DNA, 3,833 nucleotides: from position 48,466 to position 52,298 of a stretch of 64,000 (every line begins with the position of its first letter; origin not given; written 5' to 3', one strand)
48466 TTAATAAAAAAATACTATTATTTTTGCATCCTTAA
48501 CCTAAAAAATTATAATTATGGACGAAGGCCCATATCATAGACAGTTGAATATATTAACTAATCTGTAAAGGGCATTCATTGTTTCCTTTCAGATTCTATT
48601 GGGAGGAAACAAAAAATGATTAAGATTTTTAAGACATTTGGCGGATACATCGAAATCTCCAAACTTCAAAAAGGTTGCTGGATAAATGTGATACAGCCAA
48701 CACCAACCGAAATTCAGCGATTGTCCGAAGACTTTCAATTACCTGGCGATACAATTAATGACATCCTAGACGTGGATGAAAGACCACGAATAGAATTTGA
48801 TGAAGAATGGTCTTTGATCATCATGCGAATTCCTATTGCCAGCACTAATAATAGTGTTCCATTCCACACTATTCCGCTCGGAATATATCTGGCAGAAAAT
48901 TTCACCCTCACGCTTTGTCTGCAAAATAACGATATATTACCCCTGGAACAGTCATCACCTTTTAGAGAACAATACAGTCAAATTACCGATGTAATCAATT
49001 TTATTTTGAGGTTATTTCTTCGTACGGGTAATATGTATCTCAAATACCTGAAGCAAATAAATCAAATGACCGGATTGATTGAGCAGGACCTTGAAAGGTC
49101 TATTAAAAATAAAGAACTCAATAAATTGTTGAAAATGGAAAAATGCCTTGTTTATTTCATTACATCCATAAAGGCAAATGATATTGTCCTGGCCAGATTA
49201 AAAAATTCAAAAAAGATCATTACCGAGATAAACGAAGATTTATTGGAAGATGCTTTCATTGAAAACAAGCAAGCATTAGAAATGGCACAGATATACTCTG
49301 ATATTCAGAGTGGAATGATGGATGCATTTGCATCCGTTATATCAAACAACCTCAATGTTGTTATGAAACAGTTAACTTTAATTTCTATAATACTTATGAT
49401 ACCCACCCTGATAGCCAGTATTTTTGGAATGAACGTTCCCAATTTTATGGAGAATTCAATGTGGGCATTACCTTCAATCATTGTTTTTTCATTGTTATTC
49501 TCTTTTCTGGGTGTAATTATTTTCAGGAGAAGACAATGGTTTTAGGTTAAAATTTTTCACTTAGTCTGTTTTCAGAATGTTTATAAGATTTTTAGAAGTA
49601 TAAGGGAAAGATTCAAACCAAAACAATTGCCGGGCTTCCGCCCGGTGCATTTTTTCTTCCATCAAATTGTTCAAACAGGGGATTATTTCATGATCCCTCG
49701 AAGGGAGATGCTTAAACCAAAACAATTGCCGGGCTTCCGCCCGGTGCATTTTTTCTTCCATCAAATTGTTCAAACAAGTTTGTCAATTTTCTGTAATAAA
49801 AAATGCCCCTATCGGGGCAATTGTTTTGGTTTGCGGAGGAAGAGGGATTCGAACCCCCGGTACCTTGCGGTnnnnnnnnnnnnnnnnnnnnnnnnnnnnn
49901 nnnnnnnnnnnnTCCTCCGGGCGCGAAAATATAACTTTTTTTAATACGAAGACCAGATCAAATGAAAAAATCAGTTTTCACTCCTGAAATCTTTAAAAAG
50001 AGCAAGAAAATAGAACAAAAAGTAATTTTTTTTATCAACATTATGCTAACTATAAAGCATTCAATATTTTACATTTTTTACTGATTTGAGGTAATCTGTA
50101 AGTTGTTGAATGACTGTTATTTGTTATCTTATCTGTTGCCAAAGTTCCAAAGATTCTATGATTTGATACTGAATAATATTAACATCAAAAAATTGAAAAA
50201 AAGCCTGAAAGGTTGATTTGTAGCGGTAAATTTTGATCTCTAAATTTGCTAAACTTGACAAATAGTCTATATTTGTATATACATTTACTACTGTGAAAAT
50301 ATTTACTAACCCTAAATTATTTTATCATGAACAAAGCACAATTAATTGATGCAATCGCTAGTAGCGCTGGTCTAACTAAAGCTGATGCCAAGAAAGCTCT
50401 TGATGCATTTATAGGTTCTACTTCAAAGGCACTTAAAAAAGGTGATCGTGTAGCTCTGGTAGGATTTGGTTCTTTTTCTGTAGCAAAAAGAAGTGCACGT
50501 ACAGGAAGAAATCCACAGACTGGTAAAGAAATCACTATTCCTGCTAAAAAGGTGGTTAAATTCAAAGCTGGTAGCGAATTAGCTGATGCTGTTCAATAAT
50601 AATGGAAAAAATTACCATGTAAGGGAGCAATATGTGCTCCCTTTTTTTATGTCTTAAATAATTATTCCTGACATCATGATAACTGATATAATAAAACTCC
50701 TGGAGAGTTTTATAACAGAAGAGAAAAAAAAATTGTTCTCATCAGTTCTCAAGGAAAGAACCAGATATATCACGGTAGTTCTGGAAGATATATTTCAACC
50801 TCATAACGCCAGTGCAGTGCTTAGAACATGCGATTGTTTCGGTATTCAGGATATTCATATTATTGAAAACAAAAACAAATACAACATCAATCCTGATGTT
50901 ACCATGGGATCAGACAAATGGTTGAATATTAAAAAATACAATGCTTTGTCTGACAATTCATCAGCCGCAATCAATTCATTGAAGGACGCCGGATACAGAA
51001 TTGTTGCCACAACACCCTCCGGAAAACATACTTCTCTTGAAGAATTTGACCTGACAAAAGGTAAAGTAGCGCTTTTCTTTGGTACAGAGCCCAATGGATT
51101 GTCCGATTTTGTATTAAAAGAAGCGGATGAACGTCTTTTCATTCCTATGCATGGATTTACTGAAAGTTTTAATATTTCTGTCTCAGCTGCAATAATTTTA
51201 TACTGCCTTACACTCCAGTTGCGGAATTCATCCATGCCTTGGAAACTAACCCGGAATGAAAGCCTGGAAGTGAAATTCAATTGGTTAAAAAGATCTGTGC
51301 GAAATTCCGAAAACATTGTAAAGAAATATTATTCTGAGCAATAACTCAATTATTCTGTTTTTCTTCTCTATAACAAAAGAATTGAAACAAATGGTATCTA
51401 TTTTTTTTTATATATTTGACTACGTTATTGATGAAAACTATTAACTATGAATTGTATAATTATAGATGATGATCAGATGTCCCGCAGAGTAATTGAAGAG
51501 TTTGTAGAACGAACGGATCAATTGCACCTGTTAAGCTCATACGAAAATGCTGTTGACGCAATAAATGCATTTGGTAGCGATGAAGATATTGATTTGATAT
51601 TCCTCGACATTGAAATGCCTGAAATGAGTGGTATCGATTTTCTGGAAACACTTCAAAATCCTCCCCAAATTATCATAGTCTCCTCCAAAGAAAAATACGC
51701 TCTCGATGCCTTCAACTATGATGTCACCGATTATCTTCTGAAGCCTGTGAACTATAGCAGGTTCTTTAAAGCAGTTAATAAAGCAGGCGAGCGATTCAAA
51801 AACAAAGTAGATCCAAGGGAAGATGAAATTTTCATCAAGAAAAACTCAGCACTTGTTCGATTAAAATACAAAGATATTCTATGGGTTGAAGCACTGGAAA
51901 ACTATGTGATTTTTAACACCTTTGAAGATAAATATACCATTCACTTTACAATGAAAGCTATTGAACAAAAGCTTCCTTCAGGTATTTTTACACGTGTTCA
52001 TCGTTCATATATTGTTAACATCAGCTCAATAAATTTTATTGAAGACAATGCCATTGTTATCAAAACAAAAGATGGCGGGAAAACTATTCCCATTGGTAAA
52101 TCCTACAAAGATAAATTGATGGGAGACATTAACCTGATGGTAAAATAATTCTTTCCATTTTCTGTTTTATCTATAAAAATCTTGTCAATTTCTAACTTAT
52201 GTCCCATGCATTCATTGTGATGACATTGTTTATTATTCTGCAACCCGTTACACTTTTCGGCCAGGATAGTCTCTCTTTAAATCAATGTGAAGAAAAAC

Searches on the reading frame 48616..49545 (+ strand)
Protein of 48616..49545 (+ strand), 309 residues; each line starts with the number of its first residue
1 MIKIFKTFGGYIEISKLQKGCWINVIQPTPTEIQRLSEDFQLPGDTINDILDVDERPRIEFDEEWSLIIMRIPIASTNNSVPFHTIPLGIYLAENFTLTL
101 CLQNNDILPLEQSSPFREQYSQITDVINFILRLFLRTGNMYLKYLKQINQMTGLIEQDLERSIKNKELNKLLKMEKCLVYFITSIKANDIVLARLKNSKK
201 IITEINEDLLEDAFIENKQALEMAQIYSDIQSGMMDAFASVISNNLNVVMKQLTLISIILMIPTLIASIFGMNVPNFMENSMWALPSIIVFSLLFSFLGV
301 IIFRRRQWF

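Call 34: search_protein_families(library=pfam, proteins=[window:48616-49545:+], max_evalue=0.00001)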
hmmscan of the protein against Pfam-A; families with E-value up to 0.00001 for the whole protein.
window:48616-49545:+ (309 aa): 1 family
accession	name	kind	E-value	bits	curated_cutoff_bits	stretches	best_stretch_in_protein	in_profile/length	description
PF01544.23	CorA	-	2.7e-50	171.8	27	1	19-305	3-292/292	CorA-like Mg2+ transporter protein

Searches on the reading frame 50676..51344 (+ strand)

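Call 35: search_protein_families(library=pfam, proteins=[window:50676-51344:+], max_evalue=0.00001)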
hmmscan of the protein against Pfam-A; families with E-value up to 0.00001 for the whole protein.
window:50676-51344:+ (222 aa): 1 family
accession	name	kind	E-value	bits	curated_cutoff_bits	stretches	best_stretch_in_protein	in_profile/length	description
PF00588.24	SpoU_methylase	-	9.9e-35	120.1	29.7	1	32-176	2-142/142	SpoU rRNA Methylase family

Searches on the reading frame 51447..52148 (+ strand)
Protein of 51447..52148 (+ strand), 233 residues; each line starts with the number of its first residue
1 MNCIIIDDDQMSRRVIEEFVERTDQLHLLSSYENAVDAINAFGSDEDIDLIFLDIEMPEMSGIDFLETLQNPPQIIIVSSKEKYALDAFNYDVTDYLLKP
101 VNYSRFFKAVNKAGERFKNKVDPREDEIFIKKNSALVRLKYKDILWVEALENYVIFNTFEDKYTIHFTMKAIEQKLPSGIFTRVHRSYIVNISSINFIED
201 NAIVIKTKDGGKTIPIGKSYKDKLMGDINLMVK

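Call 35: search_protein_families(library=pfam, proteins=[window:51447-52148:+], max_evalue=0.00001)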
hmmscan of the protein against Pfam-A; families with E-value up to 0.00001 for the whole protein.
window:51447-52148:+ (233 aa): 2 families
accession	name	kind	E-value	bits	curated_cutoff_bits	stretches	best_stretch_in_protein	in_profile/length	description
PF04397.21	LytTR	-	6.2e-20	71.7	22.6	1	136-225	3-94/98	LytTr DNA-binding domain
PF00072.30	Response_reg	-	1.3e-19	70.9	30.2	1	4-110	2-110/111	Response regulator receiver domain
